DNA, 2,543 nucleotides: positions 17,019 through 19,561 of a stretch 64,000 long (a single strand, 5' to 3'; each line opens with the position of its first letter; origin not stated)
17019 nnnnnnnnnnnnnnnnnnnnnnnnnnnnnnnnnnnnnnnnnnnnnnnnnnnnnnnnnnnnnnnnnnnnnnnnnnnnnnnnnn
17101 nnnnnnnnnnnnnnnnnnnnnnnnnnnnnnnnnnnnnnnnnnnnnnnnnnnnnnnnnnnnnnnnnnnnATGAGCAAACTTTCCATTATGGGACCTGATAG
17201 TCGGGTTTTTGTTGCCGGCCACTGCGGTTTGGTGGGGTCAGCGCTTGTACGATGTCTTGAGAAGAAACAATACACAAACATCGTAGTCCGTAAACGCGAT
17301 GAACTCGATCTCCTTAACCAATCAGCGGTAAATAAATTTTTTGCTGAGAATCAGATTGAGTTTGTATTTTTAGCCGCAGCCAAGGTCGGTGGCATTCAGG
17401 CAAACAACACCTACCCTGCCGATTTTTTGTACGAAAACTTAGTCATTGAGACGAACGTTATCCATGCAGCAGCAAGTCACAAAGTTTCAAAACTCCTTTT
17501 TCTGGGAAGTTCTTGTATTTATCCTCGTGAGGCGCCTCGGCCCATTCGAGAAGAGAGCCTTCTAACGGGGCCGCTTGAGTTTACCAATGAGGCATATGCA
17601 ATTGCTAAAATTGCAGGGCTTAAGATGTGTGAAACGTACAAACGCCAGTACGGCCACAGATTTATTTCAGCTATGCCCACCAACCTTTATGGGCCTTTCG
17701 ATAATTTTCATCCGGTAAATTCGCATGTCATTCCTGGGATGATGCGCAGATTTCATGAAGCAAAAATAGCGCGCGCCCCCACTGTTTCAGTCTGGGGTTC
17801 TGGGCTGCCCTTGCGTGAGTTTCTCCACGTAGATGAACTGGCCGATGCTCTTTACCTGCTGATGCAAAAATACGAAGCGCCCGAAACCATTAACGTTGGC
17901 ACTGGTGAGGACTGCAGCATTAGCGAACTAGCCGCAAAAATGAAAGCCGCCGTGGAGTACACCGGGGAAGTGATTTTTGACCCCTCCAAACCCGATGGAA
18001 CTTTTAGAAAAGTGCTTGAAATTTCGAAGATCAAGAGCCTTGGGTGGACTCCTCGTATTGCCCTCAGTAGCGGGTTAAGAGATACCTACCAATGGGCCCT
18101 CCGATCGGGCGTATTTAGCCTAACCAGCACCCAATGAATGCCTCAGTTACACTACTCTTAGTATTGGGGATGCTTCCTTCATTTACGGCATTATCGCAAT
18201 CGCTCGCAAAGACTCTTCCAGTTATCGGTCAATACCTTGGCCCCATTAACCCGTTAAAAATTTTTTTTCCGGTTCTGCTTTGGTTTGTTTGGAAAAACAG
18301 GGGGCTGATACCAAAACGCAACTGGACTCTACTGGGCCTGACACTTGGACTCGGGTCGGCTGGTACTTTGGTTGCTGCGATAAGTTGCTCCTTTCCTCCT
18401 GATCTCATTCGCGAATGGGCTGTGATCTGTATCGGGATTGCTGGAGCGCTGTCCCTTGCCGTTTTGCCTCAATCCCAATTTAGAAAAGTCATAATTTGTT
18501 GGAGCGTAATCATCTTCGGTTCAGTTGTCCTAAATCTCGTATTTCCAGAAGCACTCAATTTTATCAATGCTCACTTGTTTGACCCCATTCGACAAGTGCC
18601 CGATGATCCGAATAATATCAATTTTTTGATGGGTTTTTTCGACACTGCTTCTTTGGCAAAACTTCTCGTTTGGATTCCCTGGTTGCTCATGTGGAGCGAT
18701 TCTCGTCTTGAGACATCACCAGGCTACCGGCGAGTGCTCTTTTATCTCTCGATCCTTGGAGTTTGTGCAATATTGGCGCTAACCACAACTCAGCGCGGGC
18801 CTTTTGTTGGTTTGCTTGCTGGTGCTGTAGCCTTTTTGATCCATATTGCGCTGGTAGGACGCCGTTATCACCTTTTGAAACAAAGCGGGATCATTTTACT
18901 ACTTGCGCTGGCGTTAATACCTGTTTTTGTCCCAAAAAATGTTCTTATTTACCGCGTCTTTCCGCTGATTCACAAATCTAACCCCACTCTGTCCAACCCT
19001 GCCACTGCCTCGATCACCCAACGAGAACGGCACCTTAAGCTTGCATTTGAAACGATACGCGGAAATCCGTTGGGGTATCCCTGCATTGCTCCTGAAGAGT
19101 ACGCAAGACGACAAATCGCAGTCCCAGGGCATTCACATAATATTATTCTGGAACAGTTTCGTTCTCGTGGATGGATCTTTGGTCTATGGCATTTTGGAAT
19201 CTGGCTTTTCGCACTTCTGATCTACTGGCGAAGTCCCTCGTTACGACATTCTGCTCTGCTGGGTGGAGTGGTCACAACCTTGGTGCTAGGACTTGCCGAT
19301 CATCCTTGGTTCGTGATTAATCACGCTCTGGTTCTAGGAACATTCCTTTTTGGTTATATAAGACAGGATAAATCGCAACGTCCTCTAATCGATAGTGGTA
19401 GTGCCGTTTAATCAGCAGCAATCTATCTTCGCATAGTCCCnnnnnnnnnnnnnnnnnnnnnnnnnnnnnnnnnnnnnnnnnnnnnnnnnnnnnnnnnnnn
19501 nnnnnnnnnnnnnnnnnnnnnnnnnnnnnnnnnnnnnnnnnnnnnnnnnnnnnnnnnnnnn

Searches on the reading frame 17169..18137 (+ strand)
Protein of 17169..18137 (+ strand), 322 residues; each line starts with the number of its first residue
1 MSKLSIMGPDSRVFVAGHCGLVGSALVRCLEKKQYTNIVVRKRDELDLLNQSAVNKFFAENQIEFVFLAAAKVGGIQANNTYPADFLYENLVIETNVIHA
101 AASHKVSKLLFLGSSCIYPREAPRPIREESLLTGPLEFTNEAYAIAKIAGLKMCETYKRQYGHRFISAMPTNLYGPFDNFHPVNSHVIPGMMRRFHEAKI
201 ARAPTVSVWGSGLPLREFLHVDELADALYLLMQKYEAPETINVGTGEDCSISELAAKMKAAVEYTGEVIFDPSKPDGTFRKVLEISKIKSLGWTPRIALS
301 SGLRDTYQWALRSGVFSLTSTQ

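Call 7: search_protein_families(library=ncbifam, proteins=[window:17169-18137:+])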
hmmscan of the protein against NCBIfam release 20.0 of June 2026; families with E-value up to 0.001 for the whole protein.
window:17169-18137:+ (322 aa): 10 families
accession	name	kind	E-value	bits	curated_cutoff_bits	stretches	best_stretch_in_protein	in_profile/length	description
NF047922.1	GDPFucSynFcl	equivalog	1e-142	475.1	500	1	11-312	3-303/308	GDP-L-fucose synthase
TIGR01181.1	dTDP_gluc_dehyt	equivalog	5.9e-22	78.1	365.1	1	47-312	58-313/321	dTDP-glucose 4,6-dehydratase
TIGR01179.1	galE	equivalog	1.4e-18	66.9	262.3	1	29-311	18-326/332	UDP-glucose 4-epimerase GalE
NF007582.0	PRK10217.1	equivalog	4.8e-16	58.8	698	1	142-312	159-333/355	dTDP-glucose 4,6-dehydratase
NF007490.0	PRK10084.1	subfamily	5.2e-14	52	649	1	142-312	166-336/361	dTDP-glucose 4,6-dehydratase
TIGR04180.1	EDH_00030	hypoth_equivalog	1.2e-13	50.8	475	1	50-273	60-267/297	NAD-dependent 4,6-dehydratase LegB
TIGR02197.1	heptose_epim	equivalog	1.8e-09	37.2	274.6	1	14-273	2-273/316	ADP-glyceromanno-heptose 6-epimerase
NF007956.0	PRK10675.1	subfamily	0.00016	20.9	394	0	47-312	58-331/338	UDP-glucose 4-epimerase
NF042422.1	oxyalk_red_OleD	equivalog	0.00042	19.8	580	0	12-119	2-115/329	2-alkyl-3-oxoalkanoate reductase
TIGR01214.1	rmlD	equivalog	0.0007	18.8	224.05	1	12-150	1-131/285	dTDP-4-dehydrorhamnose reductase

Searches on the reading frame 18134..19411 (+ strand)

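Call 34: search_protein_families(library=pfam, proteins=[window:18134-19411:+], max_evalue=0.00001)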
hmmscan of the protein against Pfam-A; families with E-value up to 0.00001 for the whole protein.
window:18134-19411:+ (425 aa): 1 family
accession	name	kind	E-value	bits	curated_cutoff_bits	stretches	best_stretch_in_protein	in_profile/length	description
PF04932.20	Wzy_C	-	3.7e-07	30.5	31.7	1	210-348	5-143/149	O-Antigen ligase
